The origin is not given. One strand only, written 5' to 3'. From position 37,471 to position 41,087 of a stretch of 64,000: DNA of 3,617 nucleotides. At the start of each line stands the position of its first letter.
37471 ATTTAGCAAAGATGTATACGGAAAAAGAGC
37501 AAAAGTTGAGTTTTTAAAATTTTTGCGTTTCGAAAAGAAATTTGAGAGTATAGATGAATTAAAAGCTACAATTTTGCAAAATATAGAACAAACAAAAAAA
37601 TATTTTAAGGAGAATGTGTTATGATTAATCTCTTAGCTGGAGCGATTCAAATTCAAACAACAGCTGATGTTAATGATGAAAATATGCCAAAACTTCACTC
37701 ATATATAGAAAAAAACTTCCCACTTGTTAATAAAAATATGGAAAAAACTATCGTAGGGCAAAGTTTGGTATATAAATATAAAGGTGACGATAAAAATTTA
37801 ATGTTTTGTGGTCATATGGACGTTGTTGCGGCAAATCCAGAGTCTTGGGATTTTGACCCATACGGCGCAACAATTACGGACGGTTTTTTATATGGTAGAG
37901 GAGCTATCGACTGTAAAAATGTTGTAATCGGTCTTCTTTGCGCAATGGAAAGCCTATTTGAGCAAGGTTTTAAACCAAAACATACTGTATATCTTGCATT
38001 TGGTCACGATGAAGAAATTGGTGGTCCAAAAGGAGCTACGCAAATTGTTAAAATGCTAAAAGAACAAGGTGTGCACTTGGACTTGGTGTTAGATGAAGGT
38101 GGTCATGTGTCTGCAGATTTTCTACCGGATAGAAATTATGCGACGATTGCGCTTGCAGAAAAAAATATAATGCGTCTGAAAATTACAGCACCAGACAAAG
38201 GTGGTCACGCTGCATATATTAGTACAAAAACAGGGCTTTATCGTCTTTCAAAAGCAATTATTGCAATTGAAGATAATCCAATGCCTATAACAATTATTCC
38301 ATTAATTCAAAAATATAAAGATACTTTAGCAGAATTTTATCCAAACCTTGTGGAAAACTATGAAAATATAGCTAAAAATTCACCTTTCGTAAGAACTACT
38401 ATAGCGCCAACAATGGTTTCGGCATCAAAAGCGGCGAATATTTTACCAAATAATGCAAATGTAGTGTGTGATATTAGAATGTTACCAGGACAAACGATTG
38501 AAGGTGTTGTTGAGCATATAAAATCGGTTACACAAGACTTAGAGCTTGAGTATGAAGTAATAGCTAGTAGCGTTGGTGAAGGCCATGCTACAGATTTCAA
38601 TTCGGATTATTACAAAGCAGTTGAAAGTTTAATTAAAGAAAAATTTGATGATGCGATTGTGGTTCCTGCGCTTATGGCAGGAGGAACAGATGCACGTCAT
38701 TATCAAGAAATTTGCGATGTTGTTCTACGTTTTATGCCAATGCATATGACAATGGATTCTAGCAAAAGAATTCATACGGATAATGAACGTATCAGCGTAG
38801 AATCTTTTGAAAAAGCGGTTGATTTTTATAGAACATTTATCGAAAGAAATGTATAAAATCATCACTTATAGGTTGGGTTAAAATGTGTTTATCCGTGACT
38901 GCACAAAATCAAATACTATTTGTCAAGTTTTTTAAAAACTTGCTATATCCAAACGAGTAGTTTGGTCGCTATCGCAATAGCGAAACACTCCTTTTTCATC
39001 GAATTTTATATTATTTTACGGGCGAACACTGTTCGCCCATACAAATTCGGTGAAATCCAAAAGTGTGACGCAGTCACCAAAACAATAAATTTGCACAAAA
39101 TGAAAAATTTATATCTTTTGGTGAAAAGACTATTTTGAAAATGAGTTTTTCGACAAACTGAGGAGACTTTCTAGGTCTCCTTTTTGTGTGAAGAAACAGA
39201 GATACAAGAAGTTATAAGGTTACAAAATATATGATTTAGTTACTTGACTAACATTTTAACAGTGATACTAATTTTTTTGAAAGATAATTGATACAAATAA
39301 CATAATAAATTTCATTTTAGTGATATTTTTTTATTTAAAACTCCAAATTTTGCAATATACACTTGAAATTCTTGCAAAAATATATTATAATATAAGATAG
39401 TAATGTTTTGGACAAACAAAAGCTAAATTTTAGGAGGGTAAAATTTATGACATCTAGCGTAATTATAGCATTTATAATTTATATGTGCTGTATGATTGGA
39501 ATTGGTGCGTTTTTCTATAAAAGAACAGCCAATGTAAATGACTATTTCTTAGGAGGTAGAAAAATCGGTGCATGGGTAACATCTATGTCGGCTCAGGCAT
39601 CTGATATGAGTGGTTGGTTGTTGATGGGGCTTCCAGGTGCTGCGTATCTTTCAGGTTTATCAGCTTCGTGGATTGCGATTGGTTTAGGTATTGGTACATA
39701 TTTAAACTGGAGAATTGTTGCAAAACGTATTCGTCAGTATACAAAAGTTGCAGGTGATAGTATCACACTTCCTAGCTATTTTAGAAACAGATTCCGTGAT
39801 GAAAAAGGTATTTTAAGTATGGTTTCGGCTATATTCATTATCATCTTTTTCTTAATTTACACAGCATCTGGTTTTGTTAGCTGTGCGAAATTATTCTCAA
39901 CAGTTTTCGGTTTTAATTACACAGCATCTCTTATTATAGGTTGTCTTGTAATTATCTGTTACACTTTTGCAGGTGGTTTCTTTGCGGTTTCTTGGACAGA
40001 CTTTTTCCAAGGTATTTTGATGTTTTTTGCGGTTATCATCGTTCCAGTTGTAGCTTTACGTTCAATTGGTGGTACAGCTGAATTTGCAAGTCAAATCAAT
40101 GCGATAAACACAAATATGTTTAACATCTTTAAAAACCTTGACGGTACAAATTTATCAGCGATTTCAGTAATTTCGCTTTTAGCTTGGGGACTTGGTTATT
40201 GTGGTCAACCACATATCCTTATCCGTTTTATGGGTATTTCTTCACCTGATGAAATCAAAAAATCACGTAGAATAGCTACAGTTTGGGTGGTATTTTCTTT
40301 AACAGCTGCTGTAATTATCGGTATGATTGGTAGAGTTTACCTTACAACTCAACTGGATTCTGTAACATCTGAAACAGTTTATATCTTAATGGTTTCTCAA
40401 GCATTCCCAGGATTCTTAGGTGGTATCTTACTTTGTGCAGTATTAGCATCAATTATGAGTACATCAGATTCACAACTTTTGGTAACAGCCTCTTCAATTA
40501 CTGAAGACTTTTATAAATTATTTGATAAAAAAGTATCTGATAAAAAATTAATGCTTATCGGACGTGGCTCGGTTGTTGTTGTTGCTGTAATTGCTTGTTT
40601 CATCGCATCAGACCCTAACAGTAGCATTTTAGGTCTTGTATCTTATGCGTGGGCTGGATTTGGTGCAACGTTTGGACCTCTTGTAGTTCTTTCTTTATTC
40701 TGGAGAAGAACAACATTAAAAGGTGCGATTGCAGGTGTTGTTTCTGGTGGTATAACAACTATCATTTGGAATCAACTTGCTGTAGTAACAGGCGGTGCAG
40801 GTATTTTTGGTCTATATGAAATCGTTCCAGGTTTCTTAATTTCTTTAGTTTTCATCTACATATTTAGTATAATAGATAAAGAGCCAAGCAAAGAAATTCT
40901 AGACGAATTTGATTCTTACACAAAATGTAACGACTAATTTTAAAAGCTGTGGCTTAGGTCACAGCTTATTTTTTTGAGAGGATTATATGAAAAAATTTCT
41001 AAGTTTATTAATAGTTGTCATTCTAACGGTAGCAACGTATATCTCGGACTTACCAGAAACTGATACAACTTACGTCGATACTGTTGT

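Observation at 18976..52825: Dense family of GTAG-headed GC-rich hairpin repeats (REP/REPIN/BIME-like) in a sporulating low-GC Firmicute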

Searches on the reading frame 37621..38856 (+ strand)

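Call 38: search_protein_families(library=ncbifam, proteins=[window:37621-38856:+], max_evalue=0.00001)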
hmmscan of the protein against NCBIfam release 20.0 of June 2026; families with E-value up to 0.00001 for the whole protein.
window:37621-38856:+ (411 aa): 45 families (the best 25 are shown)
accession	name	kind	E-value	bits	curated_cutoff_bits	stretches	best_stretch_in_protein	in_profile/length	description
NF006111.0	PRK08262.1-1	equivalog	4.3e-76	256.6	825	1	14-409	71-490/493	M20 family peptidase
NF006113.0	PRK08262.1-4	equivalog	6.5e-70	236.3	503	1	8-409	73-504/510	M20 family peptidase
NF006112.0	PRK08262.1-3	equivalog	6.4e-68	229.5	510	1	7-408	59-487/492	M20 family peptidase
NF006596.0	PRK09133.1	subfamily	6e-60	203.1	349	1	47-408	90-468/474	hypothetical protein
NF005913.0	PRK07906.1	subfamily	2.6e-53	181.2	382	1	40-407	61-439/442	hypothetical protein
TIGR01880.1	Ac-peptdase-euk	subfamily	4e-39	134.4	338.6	1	47-408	59-396/401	N-acyl-aliphatic-L-amino acid amidohydrolase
TIGR01910.1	DapE-ArgE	subfamily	1.1e-37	130.1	217.6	1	48-400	54-371/373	ArgE/DapE family deacylase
NF009557.0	PRK13009.1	equivalog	3.6e-35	121.8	284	2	49-157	50-160/377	succinyl-diaminopimelate desuccinylase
NF010589.0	PRK13983.1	equivalog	9.9e-31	107.1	333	2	38-198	62-220/409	M20 family metallo-hydrolase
NF006400.0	PRK08651.1-3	equivalog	1.7e-30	106.1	374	2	50-149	76-175/410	succinyl-diaminopimelate desuccinylase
NF006399.0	PRK08651.1-2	equivalog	9.3e-30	103.9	381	1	48-408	51-402/405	succinyl-diaminopimelate desuccinylase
TIGR01246.1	dapE_proteo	equivalog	3.7e-28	98.6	361.8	2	52-157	50-156/370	succinyl-diaminopimelate desuccinylase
NF006365.0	PRK08588.1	subfamily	7.6e-28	97.9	289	2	2-197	10-192/383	succinyl-diaminopimelate desuccinylase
NF005710.0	PRK07522.1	subfamily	2.8e-23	82.7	412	1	57-155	69-164/391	acetylornithine deacetylase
NF005306.0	PRK06837.1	subfamily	8.9e-22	77.5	376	1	41-135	83-176/427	ArgE/DapE family deacylase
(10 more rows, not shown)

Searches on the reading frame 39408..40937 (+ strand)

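Call 38: search_protein_families(library=ncbifam, proteins=[window:39408-40937:+], max_evalue=0.00001)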
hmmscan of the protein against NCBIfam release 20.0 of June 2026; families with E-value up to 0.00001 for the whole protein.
window:39408-40937:+ (509 aa): 10 families
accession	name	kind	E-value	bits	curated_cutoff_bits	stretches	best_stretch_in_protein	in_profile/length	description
TIGR02121.1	Na_Pro_sym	equivalog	8.4e-191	634.9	515.5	1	18-505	3-484/488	sodium/proline symporter PutP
NF011948.0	PRK15419.1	equivalog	4.8e-141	471.1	955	1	16-502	5-485/502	sodium/proline symporter PutP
TIGR00813.1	sss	superfamily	9e-92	308.3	184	1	46-447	1-411/411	sodium/solute symporter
TIGR02119.1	panF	equivalog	1.6e-60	205.5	328.05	1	17-490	2-468/471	sodium/pantothenate symporter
TIGR03648.1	Na_symport_lg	subfamily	3.3e-38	131.4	320.75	2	333-454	358-480/547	VC_2705 family sodium/solute symporter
NF006903.2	PRK09395.1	subfamily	3.4e-31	108.2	750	1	15-492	34-523/552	cation/acetate symporter ActP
NF009135.0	PRK12488.1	subfamily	3e-26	92.1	850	1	12-456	28-477/549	cation/acetate symporter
TIGR02711.1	symport_actP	equivalog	1.7e-25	89.8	1099.25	1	17-491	33-519/549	cation/acetate symporter ActP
NF007790.0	PRK10484.1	equivalog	7.7e-25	87.7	401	1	17-492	4-485/527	solute:sodium symporter family transporter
NF058657.1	MncbAcdTpMctC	equivalog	2.9e-21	75.6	670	1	19-460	9-458/527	monocarboxylic acid transporter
